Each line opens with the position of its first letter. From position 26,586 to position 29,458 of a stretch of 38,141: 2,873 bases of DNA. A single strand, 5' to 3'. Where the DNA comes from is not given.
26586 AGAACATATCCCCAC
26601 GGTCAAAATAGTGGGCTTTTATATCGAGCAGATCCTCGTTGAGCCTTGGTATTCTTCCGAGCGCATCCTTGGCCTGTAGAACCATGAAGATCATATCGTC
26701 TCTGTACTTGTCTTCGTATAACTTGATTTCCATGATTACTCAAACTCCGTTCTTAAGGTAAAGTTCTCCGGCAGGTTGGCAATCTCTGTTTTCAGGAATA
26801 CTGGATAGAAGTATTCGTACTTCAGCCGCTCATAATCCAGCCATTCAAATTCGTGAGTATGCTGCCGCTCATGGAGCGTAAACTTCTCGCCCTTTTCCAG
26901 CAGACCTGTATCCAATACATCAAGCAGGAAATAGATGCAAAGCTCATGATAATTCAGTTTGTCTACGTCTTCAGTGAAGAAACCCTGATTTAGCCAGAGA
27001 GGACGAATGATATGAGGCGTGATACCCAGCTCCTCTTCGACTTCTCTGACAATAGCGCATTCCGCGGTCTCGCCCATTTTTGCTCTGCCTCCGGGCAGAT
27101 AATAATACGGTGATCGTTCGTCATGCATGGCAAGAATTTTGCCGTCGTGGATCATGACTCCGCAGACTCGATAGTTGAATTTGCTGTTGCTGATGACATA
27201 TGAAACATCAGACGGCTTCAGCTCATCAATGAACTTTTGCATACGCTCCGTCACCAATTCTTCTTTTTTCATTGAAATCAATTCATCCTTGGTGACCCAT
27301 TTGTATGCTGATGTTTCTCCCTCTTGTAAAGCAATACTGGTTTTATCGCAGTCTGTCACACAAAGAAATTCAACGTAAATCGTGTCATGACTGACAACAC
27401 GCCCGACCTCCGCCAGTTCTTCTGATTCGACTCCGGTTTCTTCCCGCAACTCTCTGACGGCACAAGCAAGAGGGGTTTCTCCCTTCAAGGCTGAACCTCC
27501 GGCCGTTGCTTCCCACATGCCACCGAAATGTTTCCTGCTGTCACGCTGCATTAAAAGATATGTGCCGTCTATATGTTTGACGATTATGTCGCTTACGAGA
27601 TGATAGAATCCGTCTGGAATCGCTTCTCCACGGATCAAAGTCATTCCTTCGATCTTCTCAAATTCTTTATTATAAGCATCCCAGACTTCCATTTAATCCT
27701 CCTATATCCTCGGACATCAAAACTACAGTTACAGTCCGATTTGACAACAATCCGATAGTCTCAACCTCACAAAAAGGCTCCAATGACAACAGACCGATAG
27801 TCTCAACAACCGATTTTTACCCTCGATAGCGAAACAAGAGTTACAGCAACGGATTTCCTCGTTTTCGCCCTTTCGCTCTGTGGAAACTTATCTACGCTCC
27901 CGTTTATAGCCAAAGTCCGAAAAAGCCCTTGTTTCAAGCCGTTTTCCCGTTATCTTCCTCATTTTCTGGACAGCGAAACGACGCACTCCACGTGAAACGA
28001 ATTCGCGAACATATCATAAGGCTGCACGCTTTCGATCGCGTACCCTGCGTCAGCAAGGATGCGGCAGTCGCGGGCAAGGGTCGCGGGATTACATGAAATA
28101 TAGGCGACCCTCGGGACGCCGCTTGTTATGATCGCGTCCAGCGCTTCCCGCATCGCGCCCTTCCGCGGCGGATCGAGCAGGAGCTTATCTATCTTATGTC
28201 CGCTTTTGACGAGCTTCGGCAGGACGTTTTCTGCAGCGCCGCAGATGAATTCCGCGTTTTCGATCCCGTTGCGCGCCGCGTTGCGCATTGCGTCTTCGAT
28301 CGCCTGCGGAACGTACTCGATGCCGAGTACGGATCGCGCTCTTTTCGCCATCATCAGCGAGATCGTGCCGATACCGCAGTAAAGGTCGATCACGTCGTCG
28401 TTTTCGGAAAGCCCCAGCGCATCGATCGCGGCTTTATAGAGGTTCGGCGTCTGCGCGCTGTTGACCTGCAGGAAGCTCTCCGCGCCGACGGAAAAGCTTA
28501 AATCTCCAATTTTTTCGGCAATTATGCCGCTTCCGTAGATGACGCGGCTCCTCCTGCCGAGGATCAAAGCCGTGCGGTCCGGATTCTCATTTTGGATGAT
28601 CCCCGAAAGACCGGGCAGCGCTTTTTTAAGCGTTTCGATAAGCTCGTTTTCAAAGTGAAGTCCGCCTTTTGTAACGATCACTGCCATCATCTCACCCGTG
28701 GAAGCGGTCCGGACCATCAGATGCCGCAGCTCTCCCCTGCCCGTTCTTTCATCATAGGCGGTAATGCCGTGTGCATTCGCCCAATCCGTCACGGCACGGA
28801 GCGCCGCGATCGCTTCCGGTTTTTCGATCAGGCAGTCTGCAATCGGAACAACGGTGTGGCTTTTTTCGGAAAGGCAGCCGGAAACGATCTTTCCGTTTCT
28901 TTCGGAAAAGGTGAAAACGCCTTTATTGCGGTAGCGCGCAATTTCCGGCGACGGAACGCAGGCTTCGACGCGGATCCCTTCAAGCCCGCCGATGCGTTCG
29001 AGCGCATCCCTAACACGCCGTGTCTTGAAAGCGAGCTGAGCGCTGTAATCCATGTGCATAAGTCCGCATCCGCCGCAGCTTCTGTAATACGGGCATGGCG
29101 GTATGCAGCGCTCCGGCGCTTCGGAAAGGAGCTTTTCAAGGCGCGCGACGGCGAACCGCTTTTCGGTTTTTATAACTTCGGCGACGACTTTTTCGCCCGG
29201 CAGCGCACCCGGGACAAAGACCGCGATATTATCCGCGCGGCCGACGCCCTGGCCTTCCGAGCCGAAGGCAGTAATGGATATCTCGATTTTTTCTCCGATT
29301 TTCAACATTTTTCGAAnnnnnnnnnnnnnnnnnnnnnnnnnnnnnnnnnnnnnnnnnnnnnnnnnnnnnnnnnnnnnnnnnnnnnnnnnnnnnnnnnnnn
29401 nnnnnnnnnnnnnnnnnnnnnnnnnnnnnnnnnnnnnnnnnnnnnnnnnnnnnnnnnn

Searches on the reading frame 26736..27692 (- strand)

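Call 7: search_protein_families(library=pfam, proteins=[window:26736-27692:-], max_evalue=0.001)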
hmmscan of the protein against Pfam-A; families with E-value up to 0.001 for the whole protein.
window:26736-27692:- (318 aa): 2 families
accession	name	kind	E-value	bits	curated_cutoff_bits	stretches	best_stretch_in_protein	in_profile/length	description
PF00293.34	NUDIX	-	7.1e-36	123.6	21.1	2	36-156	8-132/134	NUDIX domain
PF14815.12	NUDIX_4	-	1.5e-11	44.5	35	1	38-140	5-100/113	NUDIX domain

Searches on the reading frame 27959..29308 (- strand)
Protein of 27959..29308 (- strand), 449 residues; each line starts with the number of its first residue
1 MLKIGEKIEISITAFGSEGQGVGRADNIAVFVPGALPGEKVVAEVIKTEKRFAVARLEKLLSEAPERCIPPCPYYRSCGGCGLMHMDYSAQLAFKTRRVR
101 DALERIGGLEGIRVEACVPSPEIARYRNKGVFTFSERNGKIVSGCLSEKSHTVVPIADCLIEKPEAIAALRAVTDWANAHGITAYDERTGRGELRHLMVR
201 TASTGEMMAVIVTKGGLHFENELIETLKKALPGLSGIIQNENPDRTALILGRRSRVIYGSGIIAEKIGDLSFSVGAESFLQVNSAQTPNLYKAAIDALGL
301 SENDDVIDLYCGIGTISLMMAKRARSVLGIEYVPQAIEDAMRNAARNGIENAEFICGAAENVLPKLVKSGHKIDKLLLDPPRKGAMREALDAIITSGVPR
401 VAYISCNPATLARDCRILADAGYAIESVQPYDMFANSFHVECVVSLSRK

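Call 7: search_protein_families(library=pfam, proteins=[window:27959-29308:-], max_evalue=0.001)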
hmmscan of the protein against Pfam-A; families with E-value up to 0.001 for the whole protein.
window:27959-29308:- (449 aa): 12 families
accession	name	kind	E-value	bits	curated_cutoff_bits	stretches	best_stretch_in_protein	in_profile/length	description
PF05958.17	tRNA_U5-meth_tr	-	8.5e-23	81.4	23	1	272-449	172-357/357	tRNA (Uracil-5-)-methyltransferase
PF01938.26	TRAM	-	5.9e-13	48.9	21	1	3-56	3-59/61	TRAM domain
PF13847.12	Methyltransf_31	-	1.7e-12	47.6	27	1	301-379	2-81/145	Methyltransferase domain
PF13649.12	Methyltransf_25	-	7.8e-08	33.3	27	1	306-363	1-58/97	Methyltransferase domain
PF05175.20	MTS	-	2.5e-06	27.7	23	1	302-384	31-110/170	Methyltransferase small domain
PF02475.24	TRM5-TYW2_MTfase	-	8.4e-06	26.3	28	1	301-362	35-99/164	TRM5/TYW2 methyltransferase domain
PF03602.21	Cons_hypoth95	-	2.3e-05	24.6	24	1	302-396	41-139/182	Conserved hypothetical protein 95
PF02390.23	Methyltransf_4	-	3.5e-05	23.8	24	1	305-370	4-71/173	Putative methyltransferase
PF09445.16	Methyltransf_15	-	5e-05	23.4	22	1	306-384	4-83/165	RNA cap guanine-N2 methyltransferase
PF06325.19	PrmA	-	0.00025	21.1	22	1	295-354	155-213/296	Ribosomal protein L11 methyltransferase (PrmA)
PF00398.26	RrnaAD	-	0.00026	20.6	24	1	286-331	14-59/263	Ribosomal RNA adenine dimethylase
PF01135.25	PCMT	-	0.00065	20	20.3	0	286-357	57-131/210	Protein-L-isoaspartate(D-aspartate) O-methyltransferase (PCMT)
